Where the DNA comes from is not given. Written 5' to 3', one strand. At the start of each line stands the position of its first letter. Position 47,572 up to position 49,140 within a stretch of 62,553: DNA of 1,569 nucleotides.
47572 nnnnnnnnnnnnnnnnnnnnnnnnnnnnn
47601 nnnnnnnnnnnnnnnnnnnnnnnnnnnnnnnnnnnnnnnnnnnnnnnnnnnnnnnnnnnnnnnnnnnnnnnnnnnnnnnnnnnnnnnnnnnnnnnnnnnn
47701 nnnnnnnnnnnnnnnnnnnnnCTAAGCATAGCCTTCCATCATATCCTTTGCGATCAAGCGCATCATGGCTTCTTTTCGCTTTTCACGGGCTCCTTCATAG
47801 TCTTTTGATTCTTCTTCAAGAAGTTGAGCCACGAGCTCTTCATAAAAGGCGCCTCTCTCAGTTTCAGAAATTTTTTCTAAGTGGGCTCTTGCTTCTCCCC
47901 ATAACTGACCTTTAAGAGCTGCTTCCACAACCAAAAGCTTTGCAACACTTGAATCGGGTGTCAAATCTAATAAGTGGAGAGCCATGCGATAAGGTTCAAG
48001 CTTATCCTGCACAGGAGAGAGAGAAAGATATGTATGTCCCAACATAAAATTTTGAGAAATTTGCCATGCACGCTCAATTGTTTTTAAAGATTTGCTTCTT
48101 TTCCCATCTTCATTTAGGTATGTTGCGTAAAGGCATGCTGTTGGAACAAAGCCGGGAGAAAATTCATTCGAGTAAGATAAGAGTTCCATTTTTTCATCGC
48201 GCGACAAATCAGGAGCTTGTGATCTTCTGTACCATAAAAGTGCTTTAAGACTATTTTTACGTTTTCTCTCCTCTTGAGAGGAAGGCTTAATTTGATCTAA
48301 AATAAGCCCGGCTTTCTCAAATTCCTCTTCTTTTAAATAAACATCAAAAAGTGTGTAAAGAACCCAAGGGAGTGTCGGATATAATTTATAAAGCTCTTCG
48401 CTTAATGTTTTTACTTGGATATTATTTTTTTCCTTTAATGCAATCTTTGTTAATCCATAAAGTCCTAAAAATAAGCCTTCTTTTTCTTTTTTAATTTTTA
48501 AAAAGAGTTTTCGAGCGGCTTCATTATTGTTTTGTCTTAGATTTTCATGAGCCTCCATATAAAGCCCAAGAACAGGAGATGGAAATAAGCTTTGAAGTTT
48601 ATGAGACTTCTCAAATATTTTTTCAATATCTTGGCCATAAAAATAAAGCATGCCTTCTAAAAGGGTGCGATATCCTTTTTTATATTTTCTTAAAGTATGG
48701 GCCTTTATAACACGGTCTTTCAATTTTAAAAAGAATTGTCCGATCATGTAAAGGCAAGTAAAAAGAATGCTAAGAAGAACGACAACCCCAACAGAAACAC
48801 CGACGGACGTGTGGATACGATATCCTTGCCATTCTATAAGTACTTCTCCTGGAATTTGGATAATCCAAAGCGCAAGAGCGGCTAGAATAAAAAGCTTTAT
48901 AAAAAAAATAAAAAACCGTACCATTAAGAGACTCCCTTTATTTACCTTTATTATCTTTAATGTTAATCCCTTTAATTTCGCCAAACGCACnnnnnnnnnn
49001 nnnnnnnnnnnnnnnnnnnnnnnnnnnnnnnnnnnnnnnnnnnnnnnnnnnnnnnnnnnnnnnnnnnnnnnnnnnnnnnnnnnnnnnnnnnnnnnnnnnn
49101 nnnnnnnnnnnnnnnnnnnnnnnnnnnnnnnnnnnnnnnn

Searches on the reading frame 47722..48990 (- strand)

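Call 38: search_protein_families(library=pfam, max_evalue=0.0001, proteins=[window:47722-48990:-])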
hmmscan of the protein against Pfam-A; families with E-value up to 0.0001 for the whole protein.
window:47722-48990:- (422 aa): 2 families
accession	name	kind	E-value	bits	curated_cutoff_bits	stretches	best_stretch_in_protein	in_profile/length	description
PF07219.19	HemY_N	-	4.2e-12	46.5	31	1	48-147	1-100/107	HemY protein N-terminus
PF14559.12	TPR_19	-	3.7e-07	30.8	25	0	185-250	2-66/68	Tetratricopeptide repeat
